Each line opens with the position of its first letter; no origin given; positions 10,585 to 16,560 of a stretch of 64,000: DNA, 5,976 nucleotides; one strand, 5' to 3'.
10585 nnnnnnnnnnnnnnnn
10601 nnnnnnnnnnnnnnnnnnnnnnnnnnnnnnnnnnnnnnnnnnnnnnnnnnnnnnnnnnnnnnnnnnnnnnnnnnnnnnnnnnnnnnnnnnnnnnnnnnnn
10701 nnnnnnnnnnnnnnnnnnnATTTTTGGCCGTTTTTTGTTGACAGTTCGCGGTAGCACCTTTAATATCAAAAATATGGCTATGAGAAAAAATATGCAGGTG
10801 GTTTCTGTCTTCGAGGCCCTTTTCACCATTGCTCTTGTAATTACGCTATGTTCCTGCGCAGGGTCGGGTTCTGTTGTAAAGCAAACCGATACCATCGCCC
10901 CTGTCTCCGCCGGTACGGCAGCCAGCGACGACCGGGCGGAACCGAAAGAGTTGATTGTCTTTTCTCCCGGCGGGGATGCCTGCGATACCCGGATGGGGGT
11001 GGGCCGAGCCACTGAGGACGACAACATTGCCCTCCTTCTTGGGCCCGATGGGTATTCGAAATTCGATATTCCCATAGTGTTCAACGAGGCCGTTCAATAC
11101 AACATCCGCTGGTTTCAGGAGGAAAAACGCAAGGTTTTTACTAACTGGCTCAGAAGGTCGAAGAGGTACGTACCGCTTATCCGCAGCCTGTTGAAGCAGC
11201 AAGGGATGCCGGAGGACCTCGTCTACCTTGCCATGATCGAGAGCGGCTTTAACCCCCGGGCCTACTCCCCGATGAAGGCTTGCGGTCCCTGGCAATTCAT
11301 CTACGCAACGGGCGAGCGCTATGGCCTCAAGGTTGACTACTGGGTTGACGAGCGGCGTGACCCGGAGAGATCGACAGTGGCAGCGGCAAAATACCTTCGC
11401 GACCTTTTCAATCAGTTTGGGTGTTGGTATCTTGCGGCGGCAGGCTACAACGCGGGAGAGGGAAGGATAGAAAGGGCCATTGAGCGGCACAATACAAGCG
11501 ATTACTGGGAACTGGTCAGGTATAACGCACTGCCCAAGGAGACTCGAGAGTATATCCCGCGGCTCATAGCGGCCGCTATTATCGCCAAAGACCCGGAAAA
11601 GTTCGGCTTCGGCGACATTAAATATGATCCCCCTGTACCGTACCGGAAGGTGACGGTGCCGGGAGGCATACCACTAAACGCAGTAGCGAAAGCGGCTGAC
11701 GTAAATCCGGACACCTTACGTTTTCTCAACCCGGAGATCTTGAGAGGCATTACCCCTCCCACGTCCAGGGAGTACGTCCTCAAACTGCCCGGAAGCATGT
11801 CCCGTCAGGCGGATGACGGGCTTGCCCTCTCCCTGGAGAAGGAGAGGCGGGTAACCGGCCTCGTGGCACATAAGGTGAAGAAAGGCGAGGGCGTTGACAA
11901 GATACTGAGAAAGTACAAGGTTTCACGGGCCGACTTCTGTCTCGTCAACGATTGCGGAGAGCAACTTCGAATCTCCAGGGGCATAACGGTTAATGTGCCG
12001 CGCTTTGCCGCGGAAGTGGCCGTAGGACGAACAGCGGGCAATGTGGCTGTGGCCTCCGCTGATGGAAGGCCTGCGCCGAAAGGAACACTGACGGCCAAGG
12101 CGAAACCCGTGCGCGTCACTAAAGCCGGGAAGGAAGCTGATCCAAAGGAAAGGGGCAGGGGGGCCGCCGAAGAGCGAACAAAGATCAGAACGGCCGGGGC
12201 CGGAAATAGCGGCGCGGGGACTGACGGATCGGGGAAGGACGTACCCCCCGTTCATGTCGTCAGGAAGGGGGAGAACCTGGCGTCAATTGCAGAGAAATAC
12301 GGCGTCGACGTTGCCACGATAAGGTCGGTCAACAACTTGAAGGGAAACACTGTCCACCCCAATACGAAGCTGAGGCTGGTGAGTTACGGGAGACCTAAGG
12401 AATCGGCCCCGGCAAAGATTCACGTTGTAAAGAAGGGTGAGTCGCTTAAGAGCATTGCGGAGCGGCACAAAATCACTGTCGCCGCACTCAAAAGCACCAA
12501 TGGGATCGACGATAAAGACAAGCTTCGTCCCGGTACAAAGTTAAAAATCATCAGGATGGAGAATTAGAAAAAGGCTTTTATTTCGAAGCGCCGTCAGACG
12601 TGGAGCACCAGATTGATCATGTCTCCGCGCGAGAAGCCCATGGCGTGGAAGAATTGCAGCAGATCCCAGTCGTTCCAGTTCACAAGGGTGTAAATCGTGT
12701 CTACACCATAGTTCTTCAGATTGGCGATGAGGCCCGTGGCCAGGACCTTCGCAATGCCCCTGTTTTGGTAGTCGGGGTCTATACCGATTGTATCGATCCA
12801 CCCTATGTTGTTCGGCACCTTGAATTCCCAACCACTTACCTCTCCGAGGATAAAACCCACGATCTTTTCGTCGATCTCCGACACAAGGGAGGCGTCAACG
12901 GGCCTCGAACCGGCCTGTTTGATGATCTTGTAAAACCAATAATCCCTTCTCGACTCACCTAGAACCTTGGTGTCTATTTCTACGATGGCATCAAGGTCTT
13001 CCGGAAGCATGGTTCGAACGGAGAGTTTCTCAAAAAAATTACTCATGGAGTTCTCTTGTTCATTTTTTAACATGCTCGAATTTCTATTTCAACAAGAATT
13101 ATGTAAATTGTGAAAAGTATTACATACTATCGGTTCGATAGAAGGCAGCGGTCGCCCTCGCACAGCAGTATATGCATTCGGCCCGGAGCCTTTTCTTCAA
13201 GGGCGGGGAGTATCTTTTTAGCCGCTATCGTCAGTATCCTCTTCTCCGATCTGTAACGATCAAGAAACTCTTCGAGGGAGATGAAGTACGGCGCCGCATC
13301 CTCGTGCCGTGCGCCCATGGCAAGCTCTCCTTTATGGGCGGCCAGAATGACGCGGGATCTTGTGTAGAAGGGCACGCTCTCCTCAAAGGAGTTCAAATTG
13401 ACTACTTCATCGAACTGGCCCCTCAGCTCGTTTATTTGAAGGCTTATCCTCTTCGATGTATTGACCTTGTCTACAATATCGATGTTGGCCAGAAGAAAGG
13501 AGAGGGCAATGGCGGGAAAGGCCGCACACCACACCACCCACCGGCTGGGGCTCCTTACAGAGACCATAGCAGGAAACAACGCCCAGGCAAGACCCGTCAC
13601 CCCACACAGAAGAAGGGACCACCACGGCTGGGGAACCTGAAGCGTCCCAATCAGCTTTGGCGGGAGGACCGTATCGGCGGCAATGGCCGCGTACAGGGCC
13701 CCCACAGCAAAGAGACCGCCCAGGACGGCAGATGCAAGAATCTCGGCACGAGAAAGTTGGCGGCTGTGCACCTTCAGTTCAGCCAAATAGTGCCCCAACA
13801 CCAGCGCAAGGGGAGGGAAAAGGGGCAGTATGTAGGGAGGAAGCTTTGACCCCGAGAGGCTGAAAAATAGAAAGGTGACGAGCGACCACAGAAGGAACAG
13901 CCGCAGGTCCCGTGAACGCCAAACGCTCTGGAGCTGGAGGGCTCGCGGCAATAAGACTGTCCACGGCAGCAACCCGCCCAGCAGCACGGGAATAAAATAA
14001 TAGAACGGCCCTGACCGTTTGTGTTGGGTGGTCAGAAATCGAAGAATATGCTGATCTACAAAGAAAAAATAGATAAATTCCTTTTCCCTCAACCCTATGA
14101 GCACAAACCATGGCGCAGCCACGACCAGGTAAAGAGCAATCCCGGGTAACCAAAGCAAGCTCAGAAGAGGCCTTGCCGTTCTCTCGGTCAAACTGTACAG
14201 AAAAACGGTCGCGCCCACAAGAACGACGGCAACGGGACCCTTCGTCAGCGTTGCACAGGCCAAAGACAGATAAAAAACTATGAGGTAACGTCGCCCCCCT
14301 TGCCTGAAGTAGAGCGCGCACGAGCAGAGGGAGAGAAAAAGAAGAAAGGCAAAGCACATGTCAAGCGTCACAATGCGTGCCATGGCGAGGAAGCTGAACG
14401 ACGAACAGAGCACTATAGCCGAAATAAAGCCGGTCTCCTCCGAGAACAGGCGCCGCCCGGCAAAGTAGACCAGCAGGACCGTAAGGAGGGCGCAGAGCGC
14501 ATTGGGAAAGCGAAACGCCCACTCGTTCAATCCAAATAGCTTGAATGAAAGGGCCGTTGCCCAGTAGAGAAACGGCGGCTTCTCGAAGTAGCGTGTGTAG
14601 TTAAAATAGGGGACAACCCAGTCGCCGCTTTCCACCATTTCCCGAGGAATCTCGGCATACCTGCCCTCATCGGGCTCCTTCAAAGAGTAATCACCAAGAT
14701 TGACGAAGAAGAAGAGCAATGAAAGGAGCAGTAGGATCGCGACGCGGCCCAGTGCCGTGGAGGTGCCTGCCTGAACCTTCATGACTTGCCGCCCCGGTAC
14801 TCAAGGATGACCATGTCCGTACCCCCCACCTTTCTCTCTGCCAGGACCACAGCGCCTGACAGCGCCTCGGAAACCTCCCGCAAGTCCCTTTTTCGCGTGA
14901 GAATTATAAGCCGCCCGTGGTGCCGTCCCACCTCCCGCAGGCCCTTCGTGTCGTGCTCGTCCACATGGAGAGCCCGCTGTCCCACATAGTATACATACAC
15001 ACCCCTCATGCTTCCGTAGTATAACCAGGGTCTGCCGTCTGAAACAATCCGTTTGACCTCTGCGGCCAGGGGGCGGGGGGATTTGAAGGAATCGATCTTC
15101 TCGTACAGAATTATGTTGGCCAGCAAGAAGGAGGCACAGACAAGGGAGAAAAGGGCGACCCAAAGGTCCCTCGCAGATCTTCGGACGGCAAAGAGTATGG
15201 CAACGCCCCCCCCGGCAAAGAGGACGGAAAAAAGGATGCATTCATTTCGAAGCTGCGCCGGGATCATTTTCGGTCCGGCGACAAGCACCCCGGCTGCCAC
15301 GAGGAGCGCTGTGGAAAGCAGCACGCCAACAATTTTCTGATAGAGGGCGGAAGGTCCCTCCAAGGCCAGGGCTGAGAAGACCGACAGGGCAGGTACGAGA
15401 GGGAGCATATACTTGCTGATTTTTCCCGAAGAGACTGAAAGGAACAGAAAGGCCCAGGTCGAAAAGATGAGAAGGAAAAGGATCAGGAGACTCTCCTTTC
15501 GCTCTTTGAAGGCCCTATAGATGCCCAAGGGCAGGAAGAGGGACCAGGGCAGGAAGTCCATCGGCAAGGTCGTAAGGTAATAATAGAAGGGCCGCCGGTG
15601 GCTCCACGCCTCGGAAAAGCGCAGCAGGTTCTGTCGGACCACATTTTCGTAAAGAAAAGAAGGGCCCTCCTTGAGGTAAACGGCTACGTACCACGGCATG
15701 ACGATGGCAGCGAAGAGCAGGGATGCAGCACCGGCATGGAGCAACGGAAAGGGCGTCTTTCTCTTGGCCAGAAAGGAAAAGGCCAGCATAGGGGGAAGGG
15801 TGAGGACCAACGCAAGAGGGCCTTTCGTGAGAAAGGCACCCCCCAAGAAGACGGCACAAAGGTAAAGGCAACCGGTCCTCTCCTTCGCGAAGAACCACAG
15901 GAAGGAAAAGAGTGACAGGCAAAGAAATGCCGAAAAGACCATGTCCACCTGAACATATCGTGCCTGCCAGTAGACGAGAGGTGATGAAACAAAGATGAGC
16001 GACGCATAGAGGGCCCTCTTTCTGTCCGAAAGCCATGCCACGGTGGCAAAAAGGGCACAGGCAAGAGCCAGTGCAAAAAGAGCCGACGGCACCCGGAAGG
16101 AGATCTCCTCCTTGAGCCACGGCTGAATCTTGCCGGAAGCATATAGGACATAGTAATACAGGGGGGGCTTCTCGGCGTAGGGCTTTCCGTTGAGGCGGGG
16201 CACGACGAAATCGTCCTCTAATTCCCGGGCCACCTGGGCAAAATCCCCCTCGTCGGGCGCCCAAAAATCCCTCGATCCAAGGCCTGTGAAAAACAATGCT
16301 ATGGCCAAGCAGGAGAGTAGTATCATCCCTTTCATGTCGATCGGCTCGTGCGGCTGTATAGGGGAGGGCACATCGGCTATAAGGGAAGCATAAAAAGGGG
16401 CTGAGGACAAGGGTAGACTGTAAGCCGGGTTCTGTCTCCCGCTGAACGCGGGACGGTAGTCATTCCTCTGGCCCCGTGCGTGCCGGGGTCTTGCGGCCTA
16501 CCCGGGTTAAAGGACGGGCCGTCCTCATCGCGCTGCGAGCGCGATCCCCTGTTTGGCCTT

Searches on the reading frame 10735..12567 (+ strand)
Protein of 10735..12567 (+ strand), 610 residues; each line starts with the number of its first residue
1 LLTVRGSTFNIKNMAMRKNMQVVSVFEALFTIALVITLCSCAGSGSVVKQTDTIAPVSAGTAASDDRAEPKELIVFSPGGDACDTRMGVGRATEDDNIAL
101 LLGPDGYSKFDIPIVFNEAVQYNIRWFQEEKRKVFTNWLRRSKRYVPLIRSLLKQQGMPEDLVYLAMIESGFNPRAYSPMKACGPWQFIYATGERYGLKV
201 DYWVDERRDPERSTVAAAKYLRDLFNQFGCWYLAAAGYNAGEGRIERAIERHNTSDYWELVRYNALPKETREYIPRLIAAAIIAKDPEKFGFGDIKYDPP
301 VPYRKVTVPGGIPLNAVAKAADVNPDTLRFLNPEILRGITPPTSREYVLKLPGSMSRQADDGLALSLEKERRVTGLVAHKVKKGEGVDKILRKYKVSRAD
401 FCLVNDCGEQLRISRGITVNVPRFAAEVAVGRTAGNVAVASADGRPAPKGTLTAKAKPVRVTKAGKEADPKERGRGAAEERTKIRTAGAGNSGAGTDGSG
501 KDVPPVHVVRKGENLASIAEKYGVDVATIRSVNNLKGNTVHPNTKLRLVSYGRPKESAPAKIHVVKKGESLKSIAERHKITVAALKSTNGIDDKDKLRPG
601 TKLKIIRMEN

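Call 45: search_protein_families(library=pfam, proteins=[window:10735-12567:+], max_evalue=0.00001)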
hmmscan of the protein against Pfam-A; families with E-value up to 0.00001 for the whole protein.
window:10735-12567:+ (610 aa): 3 families
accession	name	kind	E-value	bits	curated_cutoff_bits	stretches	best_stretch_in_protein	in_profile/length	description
PF01476.26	LysM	-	2.3e-29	101.5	20.9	2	563-605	1-42/43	LysM domain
PF01464.25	SLT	-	2.7e-27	95.1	21.3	1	153-260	8-116/117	Transglycosylase SLT domain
PF23473.1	LysM3_LYK4_5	-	1.2e-06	29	29.3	0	508-546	6-44/48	LYK4/5 LysM3 domain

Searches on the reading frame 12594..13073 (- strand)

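Call 75: search_protein_families(library=pfam, proteins=[window:12594-13073:-], max_evalue=0.001)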
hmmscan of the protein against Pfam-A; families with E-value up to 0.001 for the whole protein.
window:12594-13073:- (159 aa): 6 families
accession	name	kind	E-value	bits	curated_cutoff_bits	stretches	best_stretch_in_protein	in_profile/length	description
PF00583.31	Acetyltransf_1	-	8.7e-12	45.8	20.7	1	28-147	2-116/116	Acetyltransferase (GNAT) family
PF13508.13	Acetyltransf_7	-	6.5e-08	33.3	27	1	63-148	6-83/84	Acetyltransferase (GNAT) domain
PF13673.13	Acetyltransf_10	-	1.5e-06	28.6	23.6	1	63-148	34-108/128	Acetyltransferase (GNAT) domain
PF08445.16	FR47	-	3.4e-05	24.2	22.1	1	77-148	10-78/86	FR47-like protein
PF16092.11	CFAP61_N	-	0.00036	20.8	27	1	11-75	173-238/264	Cilia- and flagella-associated protein 61, N-terminal domain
PF13420.13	Acetyltransf_4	-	0.00064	20.2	24.3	1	45-148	29-135/155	Acetyltransferase (GNAT) domain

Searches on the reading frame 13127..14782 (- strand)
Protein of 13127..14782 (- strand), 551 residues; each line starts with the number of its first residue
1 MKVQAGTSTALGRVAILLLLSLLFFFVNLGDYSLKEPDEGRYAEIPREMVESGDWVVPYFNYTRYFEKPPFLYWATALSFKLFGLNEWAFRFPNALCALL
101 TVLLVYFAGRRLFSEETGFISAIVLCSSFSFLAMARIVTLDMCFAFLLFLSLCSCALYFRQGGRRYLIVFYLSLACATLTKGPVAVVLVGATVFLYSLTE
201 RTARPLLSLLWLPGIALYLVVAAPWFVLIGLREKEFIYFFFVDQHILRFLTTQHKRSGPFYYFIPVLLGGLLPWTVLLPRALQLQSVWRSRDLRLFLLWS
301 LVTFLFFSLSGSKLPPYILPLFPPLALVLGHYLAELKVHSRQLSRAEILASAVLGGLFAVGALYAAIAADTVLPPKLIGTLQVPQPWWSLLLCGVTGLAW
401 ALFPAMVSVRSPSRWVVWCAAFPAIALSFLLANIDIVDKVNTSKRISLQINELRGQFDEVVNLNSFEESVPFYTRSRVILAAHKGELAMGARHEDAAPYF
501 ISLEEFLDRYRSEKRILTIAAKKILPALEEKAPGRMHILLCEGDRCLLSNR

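Call 45: search_protein_families(library=pfam, proteins=[window:13127-14782:-], max_evalue=0.00001)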
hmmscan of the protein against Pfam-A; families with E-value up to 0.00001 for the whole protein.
window:13127-14782:- (551 aa): 3 families
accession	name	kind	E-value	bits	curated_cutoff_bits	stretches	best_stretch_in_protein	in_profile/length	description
PF13231.12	PMT_2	-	1.8e-23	83.9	26.1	1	68-226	2-158/160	Dolichyl-phosphate-mannose-protein mannosyltransferase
PF02366.24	PMT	-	1.5e-21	77.5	22.7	1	40-235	31-240/245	Dolichyl-phosphate-mannose-protein mannosyltransferase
PF18583.6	Arnt_C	-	8.8e-08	32.2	26.5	1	459-532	14-86/103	Aminoarabinose transferase C-terminal domain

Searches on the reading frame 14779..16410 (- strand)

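Call 46: search_protein_families(library=pfam, proteins=[window:14779-16410:-], max_evalue=0.00001)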
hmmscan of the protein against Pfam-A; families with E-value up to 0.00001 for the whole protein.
window:14779-16410:- (543 aa): 2 families
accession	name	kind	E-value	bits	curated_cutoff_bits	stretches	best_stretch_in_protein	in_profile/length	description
PF13231.12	PMT_2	-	6.6e-14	52.9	26.1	1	81-240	2-160/160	Dolichyl-phosphate-mannose-protein mannosyltransferase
PF02366.24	PMT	-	9.3e-12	45.5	22.7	1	78-246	59-236/245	Dolichyl-phosphate-mannose-protein mannosyltransferase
